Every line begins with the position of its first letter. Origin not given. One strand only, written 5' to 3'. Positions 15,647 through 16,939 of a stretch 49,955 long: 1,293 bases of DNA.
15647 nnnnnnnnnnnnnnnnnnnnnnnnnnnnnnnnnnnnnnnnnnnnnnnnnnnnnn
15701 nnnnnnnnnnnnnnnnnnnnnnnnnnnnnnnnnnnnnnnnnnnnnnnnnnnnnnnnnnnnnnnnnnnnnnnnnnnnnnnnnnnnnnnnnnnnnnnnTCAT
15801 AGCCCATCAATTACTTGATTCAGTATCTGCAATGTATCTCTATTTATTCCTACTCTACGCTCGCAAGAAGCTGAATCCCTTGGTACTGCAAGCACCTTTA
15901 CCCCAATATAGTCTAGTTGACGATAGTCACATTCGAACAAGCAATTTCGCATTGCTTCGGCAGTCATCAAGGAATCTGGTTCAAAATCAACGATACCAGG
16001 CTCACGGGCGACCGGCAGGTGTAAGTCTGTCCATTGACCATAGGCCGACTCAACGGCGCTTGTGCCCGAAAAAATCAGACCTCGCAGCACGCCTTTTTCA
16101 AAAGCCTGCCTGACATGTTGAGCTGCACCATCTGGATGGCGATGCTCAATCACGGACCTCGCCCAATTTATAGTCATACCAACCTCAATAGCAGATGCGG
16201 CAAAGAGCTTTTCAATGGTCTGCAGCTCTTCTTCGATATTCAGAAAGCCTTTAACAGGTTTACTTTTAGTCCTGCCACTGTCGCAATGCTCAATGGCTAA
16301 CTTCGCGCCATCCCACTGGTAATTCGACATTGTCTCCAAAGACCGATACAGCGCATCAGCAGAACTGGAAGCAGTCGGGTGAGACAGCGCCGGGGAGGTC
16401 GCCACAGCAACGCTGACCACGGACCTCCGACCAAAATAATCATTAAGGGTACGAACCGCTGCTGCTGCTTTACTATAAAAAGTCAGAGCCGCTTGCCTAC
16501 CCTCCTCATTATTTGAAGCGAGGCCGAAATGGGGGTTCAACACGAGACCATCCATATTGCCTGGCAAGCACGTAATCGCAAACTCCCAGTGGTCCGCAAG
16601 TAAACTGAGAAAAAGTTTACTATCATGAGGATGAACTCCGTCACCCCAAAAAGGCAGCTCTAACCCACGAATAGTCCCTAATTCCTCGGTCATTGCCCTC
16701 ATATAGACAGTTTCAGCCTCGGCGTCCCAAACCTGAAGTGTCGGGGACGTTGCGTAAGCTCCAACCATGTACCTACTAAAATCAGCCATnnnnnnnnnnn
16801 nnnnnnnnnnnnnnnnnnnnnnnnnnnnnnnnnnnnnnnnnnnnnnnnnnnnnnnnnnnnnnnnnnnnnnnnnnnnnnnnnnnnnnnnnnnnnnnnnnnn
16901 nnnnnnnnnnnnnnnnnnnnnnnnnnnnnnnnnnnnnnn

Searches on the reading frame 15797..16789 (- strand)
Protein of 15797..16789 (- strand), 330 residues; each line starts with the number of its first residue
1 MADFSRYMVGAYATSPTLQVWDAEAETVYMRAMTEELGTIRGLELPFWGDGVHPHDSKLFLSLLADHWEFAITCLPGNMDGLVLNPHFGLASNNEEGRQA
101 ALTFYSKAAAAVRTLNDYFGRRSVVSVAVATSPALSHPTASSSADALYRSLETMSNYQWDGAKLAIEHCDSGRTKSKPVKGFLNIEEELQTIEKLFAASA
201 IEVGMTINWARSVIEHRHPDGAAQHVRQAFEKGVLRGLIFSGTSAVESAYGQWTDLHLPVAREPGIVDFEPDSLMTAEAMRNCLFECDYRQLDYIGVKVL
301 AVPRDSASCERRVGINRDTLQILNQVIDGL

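Call 6: search_protein_families(library=ncbifam, max_evalue=1e-10, proteins=[window:15797-16789:-])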
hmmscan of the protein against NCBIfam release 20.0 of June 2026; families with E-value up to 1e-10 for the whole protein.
window:15797-16789:- (330 aa): 0 families

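Call 18: search_protein_families(library=pfam, max_evalue=0.01, proteins=[window:15797-16789:-])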
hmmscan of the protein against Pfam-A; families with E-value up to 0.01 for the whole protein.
window:15797-16789:- (330 aa): 1 family
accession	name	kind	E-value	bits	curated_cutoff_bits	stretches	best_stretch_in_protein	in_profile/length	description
PF16154.11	DUF4862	-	2.3e-84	283.7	25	1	8-311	1-288/291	Domain of unknown function (DUF4862)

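Call 41: search_solved_structures(query=window:15797-16789:-, max_evalue=1)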
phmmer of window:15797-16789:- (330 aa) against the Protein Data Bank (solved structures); distinct sequences matched with E-value up to 1: 0.

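Call 61: find_homologous_proteins(query=window:15797-16789:-)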
Query window:15797-16789:- (330 aa): 242 proteins with E <= 0.001 among 4186 candidates; the best 120 are listed.
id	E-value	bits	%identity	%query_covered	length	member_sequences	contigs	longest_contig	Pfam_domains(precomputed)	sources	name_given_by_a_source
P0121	8.3e-221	750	100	100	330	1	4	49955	PF16154.12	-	-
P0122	5.5e-130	451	60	100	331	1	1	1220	PF16154.12,PF01261.31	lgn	-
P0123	5.7e-124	432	59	100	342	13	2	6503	PF16154.12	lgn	-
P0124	1.8e-120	420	57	100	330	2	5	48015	PF16154.12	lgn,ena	-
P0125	6.9e-120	418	57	100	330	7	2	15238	PF16154.12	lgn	-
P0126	1.0e-113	398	54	99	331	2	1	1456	PF16154.12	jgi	jgi:hypothetical protein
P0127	4.1e-111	389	52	99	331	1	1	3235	PF16154.12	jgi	jgi:hypothetical protein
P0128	2.9e-110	387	53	100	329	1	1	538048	PF16154.12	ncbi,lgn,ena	-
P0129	4.8e-110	386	52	100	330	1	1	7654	PF16154.12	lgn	-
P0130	8.8e-107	375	49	99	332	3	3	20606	PF16154.12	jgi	-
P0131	4.5e-106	373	51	100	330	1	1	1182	PF16154.12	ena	-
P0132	3.9e-104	366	52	99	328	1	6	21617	PF16154.12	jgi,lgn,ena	-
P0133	5.2e-104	366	51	99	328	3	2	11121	PF16154.12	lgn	-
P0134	5.3e-104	366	51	100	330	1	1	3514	PF16154.12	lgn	-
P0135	1.7e-102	361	51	100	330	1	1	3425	PF16154.12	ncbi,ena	-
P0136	5.5e-102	359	50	99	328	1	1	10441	PF16154.12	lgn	-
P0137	1.0e-101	359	50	99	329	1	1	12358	PF16154.12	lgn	-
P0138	1.0e-101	358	51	100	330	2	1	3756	PF16154.12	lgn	-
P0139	1.1e-101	358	51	100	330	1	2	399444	PF16154.12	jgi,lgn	jgi:hypothetical protein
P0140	2.9e-101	357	46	100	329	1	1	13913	PF16154.12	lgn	-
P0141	3.4e-101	357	50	99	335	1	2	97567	PF16154.12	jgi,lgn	jgi:hypothetical protein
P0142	1.6e-99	351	47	99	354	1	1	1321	PF16154.12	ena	-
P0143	2.0e-99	351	50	98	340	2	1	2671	PF16154.12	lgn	-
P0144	9.9e-99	349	48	99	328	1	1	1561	PF16154.12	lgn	-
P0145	5.5e-97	343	49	100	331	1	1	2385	PF16154.12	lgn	-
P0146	2.0e-96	341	48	99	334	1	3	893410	PF16154.12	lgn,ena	-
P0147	4.2e-96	340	48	100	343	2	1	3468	PF16154.12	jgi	-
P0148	9.9e-95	336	46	99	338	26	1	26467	PF16154.12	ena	-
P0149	1.0e-94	336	45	99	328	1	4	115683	PF16154.12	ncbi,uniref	ncbi:DUF4862 family protein [Sulfurimonas sp.]|uniref:DUF4862 family protein n=1 Tax=Sulfurimonas sp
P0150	3.0e-94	334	49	98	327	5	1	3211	PF16154.12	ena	-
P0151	3.8e-93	330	46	99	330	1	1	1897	PF16154.12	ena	-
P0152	1.1e-92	329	48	100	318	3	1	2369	PF16154.12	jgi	jgi:hypothetical protein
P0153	1.2e-92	329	46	100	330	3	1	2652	PF16154.12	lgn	-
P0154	1.2e-90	322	48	97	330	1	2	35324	PF16154.12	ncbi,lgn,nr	ncbi:MAG: DUF4862 family protein [Candidatus Marinimicrobia bacterium]|nr:DUF4862 family protein [Ca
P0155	1.0e-88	316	49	97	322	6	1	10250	PF16154.12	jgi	jgi:hypothetical protein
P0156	1.9e-88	315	45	99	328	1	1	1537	PF16154.12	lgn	-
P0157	7.0e-88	313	48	98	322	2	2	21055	PF16154.12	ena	-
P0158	2.3e-87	311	45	98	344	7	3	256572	PF16154.12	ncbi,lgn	-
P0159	4.8e-87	310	46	99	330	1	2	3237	PF16154.12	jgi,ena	-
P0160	2.8e-86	308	45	98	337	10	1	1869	PF16154.12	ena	-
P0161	5.6e-86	307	44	97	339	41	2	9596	PF16154.12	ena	-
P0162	1.4e-85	306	42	98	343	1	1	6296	PF16154.12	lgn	-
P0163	9.6e-85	303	42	98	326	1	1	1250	PF16154.12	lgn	-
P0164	1.5e-84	302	41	98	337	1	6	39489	PF16154.12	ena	-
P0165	1.8e-84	302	44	97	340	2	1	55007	PF16154.12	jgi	-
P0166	2.3e-84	302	43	98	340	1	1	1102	PF16154.12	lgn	-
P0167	2.7e-84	301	42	98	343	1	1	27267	PF16154.12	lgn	-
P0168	4.8e-84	300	46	97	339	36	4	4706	PF16154.12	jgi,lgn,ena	-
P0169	6.9e-84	300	43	98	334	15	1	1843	PF16154.12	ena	-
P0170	2.2e-83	298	43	97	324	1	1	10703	PF16154.12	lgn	-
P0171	2.9e-82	295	43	98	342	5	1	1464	PF16154.12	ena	-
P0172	8.5e-82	293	41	98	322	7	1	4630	PF16154.12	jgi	-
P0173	1.4e-81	292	41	98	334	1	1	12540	PF16154.12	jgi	jgi:hypothetical protein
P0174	3.1e-81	291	42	99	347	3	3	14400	PF16154.12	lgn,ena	-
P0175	3.4e-81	291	43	99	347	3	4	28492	PF16154.12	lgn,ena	-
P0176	4.6e-81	291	42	98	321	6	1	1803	PF16154.12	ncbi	-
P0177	6.5e-81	290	42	98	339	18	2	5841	PF16154.12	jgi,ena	-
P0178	7.9e-81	290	41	98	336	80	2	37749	PF16154.12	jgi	-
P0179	9.2e-81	290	42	98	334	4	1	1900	PF16154.12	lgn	-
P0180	1.4e-80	289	42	98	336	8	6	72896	PF16154.12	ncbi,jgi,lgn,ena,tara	tara:strand:+ start:21257 stop:22267 length:1011 start_codon:yes stop_codon:yes gene_type:complete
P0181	8.7e-80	286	40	98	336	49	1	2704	PF16154.12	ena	-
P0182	1.4e-79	286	41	98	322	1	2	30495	PF16154.12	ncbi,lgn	-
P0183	1.4e-79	286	40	98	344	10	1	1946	PF16154.12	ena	-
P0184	2.3e-79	285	40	98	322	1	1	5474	PF16154.12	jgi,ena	jgi:hypothetical protein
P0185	2.5e-79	285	41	98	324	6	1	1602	PF16154.12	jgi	-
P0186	2.8e-79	285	40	98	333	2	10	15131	PF16154.12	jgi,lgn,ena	-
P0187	6.2e-79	284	40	98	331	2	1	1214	PF16154.12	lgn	-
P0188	6.7e-79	284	41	98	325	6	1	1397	PF16154.12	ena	-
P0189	7.7e-79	283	44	97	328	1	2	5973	PF16154.12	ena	-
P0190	1.2e-78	283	43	98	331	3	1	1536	PF16154.12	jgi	-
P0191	1.8e-78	282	41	98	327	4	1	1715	PF16154.12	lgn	-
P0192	1.9e-78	282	42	98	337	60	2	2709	PF16154.12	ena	-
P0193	2.3e-78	282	41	98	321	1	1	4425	PF16154.12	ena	-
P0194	3.3e-78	281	41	99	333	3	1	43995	PF16154.12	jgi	-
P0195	6.9e-78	280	41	93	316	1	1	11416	PF16154.12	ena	-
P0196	9.2e-78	280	42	98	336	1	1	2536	PF16154.12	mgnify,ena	mgnify:FL=1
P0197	1.3e-77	279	41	98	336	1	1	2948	PF16154.12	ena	-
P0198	1.3e-77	279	40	99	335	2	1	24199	PF16154.12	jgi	jgi:hypothetical protein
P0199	1.6e-77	279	41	98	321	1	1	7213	PF16154.12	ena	-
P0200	1.6e-77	279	41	98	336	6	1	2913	PF16154.12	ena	-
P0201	1.7e-77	279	43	98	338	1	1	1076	PF16154.12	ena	-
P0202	1.9e-77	279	42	98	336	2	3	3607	PF16154.12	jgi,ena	jgi:hypothetical protein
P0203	1.9e-77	279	40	98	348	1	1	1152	PF16154.12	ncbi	-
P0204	2.0e-77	279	40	98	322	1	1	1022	PF16154.12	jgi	-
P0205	2.4e-77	278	41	98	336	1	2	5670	PF16154.12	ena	-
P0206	2.6e-77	278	40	98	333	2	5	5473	PF16154.12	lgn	-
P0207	2.7e-77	278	41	98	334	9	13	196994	PF16154.12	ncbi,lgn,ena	-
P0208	2.7e-77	278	41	98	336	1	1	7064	PF16154.12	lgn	-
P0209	4.1e-77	278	42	99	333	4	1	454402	PF16154.12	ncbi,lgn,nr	ncbi:DUF4862 family protein [Campylobacter lari]|nr:DUF4862 family protein [Campylobacter lari]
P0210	4.2e-77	278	39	98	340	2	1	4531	PF16154.12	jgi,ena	-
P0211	4.4e-77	278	39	98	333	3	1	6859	PF16154.12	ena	-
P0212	5.0e-77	277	39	97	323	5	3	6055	PF16154.12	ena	-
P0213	8.7e-77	277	39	98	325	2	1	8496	PF16154.12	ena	-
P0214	1.1e-76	276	41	98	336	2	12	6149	PF16154.12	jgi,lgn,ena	-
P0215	1.7e-76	276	40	98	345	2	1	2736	PF16154.12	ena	-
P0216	2.5e-76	275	41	97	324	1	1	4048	PF16154.12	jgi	-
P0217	3.2e-76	275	41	98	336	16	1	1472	PF16154.12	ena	-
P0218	3.3e-76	275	38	98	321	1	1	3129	PF16154.12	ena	-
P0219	6.0e-76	274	41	98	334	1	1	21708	PF16154.12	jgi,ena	-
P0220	2.8e-75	272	39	98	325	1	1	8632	PF16154.12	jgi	-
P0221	3.0e-75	272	45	96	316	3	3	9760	PF16154.12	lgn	-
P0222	4.4e-75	271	40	98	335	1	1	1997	PF16154.12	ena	-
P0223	5.7e-75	271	40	98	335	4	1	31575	PF16154.12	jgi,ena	-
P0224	8.8e-75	270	43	98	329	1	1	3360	PF16154.12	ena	-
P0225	1.2e-74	270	40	98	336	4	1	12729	PF16154.12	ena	-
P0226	1.8e-74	269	38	98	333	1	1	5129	PF16154.12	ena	-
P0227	3.7e-74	268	41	98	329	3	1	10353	PF16154.12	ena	-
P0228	3.7e-74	268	43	97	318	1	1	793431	PF16154.12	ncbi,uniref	ncbi:DUF4862 family protein [Paucibacter sp. AS339]|uniref:DUF4862 family protein n=1 Tax=Paucibacte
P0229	3.9e-74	268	38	98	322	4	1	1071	PF16154.12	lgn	-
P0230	4.4e-74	268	40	98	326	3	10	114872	PF16154.12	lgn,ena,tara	tara:strand:- start:25118 stop:26098 length:981 start_codon:yes stop_codon:yes gene_type:complete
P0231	7.8e-74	267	39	96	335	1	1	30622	PF16154.12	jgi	-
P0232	8.4e-74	267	40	100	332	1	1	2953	PF16154.12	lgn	-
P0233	9.9e-74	267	41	100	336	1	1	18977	PF16154.12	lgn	-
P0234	1.7e-73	266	38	98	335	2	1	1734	PF16154.12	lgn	-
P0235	2.4e-73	265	40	98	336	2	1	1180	PF16154.12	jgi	-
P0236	2.5e-73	265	44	96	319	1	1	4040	PF16154.12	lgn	-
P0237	2.7e-73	265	39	98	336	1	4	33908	PF16154.12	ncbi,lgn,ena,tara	tara:strand:- start:1044 stop:2054 length:1011 start_codon:yes stop_codon:yes gene_type:complete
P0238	3.9e-73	265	41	98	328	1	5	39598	PF16154.12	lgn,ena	-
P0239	1.0e-72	263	42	98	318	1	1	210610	PF16154.12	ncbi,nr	ncbi:DUF4862 family protein [Alteromonadaceae bacterium BrNp21-10]|nr:DUF4862 family protein [Altero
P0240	2.1e-72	262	40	98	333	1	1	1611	PF16154.12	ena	-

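Call 62: find_encoding_contigs(protein=P0209, flank=10000, max_places=1)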
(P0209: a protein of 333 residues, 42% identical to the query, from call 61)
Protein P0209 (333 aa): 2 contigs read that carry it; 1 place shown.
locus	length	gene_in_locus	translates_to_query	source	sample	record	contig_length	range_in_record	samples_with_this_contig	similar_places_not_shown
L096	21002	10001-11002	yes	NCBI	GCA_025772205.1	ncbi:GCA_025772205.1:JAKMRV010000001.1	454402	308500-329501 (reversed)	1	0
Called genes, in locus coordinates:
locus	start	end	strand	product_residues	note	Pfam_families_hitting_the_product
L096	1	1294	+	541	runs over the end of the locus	PF00535:Glycos_transf_2, PF13641:Glyco_tranf_2_3 (weak), PF28160:DUF8374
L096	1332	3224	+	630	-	PF28160:DUF8374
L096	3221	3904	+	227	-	PF04199:Cyclase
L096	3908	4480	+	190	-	PF13580:SIS_2, PF01380:SIS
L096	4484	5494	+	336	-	PF00044:Gp_dh_N (faint), PF01408:GFO_IDH_MocA, PF08635:ox_reductase_C (faint), PF22685:Gal80p_C-like (faint), PF22725:GFO_IDH_MocA_C3, PF02894:GFO_IDH_MocA_C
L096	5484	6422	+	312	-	PF00389:2-Hacid_dh, PF02826:2-Hacid_dh_C, PF03446:NAD_binding_2 (faint)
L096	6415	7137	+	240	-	PF00106:adh_short, PF23441:SDR (weak), PF13561:adh_short_C2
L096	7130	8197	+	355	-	PF01761:DHQ_synthase, PF24621:DHQS_C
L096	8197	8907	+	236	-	PF02348:CTP_transf_3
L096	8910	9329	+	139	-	PF07883:Cupin_2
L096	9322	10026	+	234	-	PF00106:adh_short, PF13561:adh_short_C2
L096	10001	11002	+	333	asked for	PF16154:DUF4862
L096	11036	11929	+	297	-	PF01507:PAPS_reduct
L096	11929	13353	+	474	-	PF00009:GTP_EFTU, PF22594:GTP-eEF1A_C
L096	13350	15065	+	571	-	PF03600:CitMHS, PF02080:TrkA_C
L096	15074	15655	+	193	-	PF01583:APS_kinase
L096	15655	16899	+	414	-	PF03567:Sulfotransfer_2, PF28160:DUF8374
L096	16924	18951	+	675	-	PF05159:Capsule_synth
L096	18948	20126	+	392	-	PF05159:Capsule_synth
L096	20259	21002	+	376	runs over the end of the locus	-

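Call 72: predict_structure(alignment_id=A2)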
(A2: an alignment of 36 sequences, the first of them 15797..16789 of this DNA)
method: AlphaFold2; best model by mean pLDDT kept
length: 330 residues; sequences in the alignment: 36
mean_pLDDT: 93.6   pTM: 0.91
mean pLDDT of the five models: 93.6, 93.4, 92.8, 92.7, 91.7
residues with pLDDT >= 90: 289; 70-90: 28; 50-70: 13; < 50: 0
segments of 3 or more residues with pLDDT < 50: none
pLDDT, mean of each block of 10 residues (from residue 1): 91 91 96 94 96 94 97 93 93 97 98 98 97 85 96 98 90 54 86 97 97 92 97 98 95 92 97 98 97 97 93 98 97
secondary structure, 60 per line:
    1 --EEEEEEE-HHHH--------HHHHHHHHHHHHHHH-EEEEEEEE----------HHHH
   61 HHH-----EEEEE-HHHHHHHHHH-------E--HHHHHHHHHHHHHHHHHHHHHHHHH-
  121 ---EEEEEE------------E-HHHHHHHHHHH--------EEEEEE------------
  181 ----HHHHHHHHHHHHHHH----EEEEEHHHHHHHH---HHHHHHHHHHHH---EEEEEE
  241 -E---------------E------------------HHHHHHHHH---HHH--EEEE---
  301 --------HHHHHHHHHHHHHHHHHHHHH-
elements in order: E3-9 H11-14 H23-37 E39-46 H57-63 E69-73 H75-84 H95-119 E124-129 H144-154 E163-168 H185-199 E204-208 H209-216 H220-231 E235-240 H277-285 E294-297 H309-329

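Call 74: fold_search(model_id=the predicted structure, library=pdb)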
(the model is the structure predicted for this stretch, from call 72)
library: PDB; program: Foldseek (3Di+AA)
matches with E <= 10: 1675; with E <= 0.001: 189
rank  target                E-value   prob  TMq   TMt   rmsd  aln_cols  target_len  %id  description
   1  4gji_A                7.0e-08  1.00  0.61  0.50   5.4       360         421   11  Crystal structure of Pseudomonas stutzeri L-rhamnose isomerase mutant H101N in complex with L-rhamnopyranose (released 2012-12-12)
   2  3ktc_A                8.4e-08  1.00  0.59  0.59   6.0       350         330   14  Crystal structure of Putative sugar isomerase (YP_050048.1) from ERWINIA CAROTOVORA ATROSEPTICA SCRI1043 at 1.54 A res (released 2009-12-22)
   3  2hcv_A                8.4e-08  1.00  0.61  0.50   5.6       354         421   11  Crystal structure of L-rhamnose isomerase from Pseudomonas stutzeri with metal ion (released 2006-12-19)
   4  4gji_D                1.2e-07  1.00  0.58  0.48   5.9       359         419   11  Crystal structure of Pseudomonas stutzeri L-rhamnose isomerase mutant H101N in complex with L-rhamnopyranose (released 2012-12-12)
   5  3m0h_A                1.3e-07  1.00  0.58  0.47   6.2       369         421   11  Crystal structure of Pseudomonas stutzeri L-rhamnose isomerase mutant S329F in complex with L-rhamnose (released 2010-11-10)
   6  3m0x_C                1.8e-07  1.00  0.62  0.49   5.1       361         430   11  Crystal structure of Pseudomonas stutzeri L-rhamnose isomerase mutant S329L in complex with D-psicose (released 2010-11-10)
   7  2hcv_D                1.8e-07  1.00  0.61  0.50   5.4       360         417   11  Crystal structure of L-rhamnose isomerase from Pseudomonas stutzeri with metal ion (released 2006-12-19)
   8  3itt_A                1.8e-07  1.00  0.60  0.49   5.7       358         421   11  Crystal structure of Pseudomonas stutzeri L-rhamnose isomerase mutant S329K in complex with L-rhamnose (released 2010-02-02)
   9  2hcv_B                1.9e-07  1.00  0.59  0.48   5.4       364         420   10  Crystal structure of L-rhamnose isomerase from Pseudomonas stutzeri with metal ion (released 2006-12-19)
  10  2i56_C                2.0e-07  1.00  0.61  0.49   5.7       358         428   11  Crystal structure of L-Rhamnose Isomerase from Pseudomonas stutzeri with L-Rhamnose (released 2006-12-19)
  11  2i57_C                2.3e-07  1.00  0.62  0.49   5.5       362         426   11  Crystal Structure of L-Rhamnose Isomerase from Pseudomonas stutzeri in Complex with D-Allose (released 2006-12-19)
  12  2i57_A                2.3e-07  1.00  0.61  0.50   5.2       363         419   10  Crystal Structure of L-Rhamnose Isomerase from Pseudomonas stutzeri in Complex with D-Allose (released 2006-12-19)
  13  3m0h_B                2.3e-07  1.00  0.60  0.49   5.4       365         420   10  Crystal structure of Pseudomonas stutzeri L-rhamnose isomerase mutant S329F in complex with L-rhamnose (released 2010-11-10)
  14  3itv_D                2.4e-07  1.00  0.60  0.49   5.8       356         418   11  Crystal structure of Pseudomonas stutzeri L-rhamnose isomerase mutant S329K in complex with D-psicose (released 2010-02-02)
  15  3m0v_A                2.6e-07  1.00  0.57  0.47   6.2       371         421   11  Crystal structure of Pseudomonas stutzeri L-rhamnose isomerase mutant S329L in complex with L-rhamnose (released 2010-11-10)
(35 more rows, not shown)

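Call 78: find_encoding_contigs(protein=P0124, flank=10000, max_places=2)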
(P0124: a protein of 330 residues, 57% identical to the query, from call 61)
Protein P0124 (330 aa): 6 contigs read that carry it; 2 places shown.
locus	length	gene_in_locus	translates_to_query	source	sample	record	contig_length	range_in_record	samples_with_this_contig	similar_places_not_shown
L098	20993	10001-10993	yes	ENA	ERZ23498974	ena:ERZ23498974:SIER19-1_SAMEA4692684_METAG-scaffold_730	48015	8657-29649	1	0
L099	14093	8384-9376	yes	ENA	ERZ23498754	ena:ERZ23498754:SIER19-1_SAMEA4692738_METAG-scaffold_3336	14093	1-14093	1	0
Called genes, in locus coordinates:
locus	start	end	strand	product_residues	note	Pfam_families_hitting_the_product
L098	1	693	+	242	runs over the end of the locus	PF00535:Glycos_transf_2, PF10111:Glyco_tranf_2_2, PF13641:Glyco_tranf_2_3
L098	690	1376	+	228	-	PF02585:PIG-L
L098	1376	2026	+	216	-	PF00551:Formyl_trans_N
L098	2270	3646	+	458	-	-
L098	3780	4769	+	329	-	PF01408:GFO_IDH_MocA, PF02894:GFO_IDH_MocA_C, PF22725:GFO_IDH_MocA_C3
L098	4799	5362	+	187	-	PF13580:SIS_2, PF01380:SIS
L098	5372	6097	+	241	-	PF00106:adh_short, PF08659:KR, PF23441:SDR (faint), PF13561:adh_short_C2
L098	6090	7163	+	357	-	PF01761:DHQ_synthase, PF24621:DHQS_C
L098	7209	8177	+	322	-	PF00389:2-Hacid_dh, PF02826:2-Hacid_dh_C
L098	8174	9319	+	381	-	PF02348:CTP_transf_3, PF02311:AraC_binding (weak), PF07883:Cupin_2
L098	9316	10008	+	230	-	PF00106:adh_short, PF13561:adh_short_C2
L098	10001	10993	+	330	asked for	PF16154:DUF4862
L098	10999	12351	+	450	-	-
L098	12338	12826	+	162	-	PF14602:Hexapep_2 (faint), PF00132:Hexapep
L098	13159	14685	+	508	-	PF13440:Polysacc_synt_3 (weak)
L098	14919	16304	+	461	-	PF05159:Capsule_synth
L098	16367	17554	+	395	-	-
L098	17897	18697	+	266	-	PF00535:Glycos_transf_2, PF10111:Glyco_tranf_2_2, PF13641:Glyco_tranf_2_3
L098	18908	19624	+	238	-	PF01209:Ubie_methyltran (weak), PF13489:Methyltransf_23, PF13847:Methyltransf_31, PF08241:Methyltransf_11, PF08242:Methyltransf_12, PF13649:Methyltransf_25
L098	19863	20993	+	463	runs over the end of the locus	-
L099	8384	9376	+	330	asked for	PF16154:DUF4862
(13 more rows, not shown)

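Call 83: search_protein_families(library=ncbifam, max_evalue=1e-10, proteins=[L096:7130-8197:+, L098:6090-7163:+, L096:8197-8907:+, L096:3908-4480:+])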
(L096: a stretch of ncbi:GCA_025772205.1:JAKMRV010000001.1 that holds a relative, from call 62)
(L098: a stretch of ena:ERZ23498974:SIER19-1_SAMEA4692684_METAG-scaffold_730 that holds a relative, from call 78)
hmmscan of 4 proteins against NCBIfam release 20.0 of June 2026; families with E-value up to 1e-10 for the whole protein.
L096:7130-8197:+ (355 aa): 5 families
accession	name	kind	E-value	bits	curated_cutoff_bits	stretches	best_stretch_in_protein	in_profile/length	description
TIGR04425.1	P_lya_rel_AroB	hypoth_equivalog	4e-115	384.6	400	1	6-347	1-347/348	AroB-related putative sugar phosphate phospholyase (cyclizing)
TIGR01357.1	aroB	equivalog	1.3e-79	267.9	305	1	22-336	16-339/344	3-dehydroquinate synthase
NF004852.0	PRK06203.1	equivalog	2.7e-44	151.7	333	1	50-283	87-324/407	3-dehydroquinate synthase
NF010556.0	PRK13951.1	equivalog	2.1e-40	139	560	1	28-311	185-461/492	bifunctional shikimate kinase AroK/3-dehydroquinate synthase AroB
NF010627.0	PRK14021.1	equivalog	2.6e-38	131.7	565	1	55-326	241-522/542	bifunctional shikimate kinase/3-dehydroquinate synthase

L098:6090-7163:+ (357 aa): 5 families
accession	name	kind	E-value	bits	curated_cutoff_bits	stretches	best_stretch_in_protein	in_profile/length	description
TIGR04425.1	P_lya_rel_AroB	hypoth_equivalog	5.4e-117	390.7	400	1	7-349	1-346/348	AroB-related putative sugar phosphate phospholyase (cyclizing)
TIGR01357.1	aroB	equivalog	1.5e-73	248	305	1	33-338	24-336/344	3-dehydroquinate synthase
NF010556.0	PRK13951.1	equivalog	2.6e-41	142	560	1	30-327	185-475/492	bifunctional shikimate kinase AroK/3-dehydroquinate synthase AroB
NF004852.0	PRK06203.1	equivalog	8.4e-39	133.6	333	1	58-347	92-391/407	3-dehydroquinate synthase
NF010627.0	PRK14021.1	equivalog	2e-33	115.6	565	1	54-289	237-482/542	bifunctional shikimate kinase/3-dehydroquinate synthase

L096:8197-8907:+ (236 aa): 3 families
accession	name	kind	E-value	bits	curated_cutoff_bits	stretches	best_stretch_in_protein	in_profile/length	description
TIGR03584.1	PseF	equivalog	2.1e-18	66.8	205.7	1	4-217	1-218/222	pseudaminic acid cytidylyltransferase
NF003952.0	PRK05450.1-5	subfamily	3.3e-13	49.4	193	1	1-123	1-121/250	3-deoxy-manno-octulosonate cytidylyltransferase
NF009905.0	PRK13368.1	subfamily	1.6e-11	44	255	1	1-120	1-116/243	3-deoxy-manno-octulosonate cytidylyltransferase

L096:3908-4480:+ (190 aa): 5 families
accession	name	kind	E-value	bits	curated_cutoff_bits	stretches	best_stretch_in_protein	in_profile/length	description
TIGR00441.1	gmhA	equivalog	5e-30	104.6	209.45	1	32-183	2-150/154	D-sedoheptulose 7-phosphate isomerase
NF010546.0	PRK13936.1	equivalog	7.5e-28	97.6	276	1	20-182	22-184/197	phosphoheptose isomerase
NF001628.0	PRK00414.1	equivalog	7.5e-24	84.4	265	1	20-183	23-183/192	D-sedoheptulose 7-phosphate isomerase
NF010547.0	PRK13938.1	equivalog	4.6e-22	78.6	320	1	39-183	43-184/196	D-sedoheptulose 7-phosphate isomerase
NF008138.0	PRK10886.1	equivalog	5.2e-17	62.2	352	1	35-177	35-177/196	DnaA initiator-associating protein DiaA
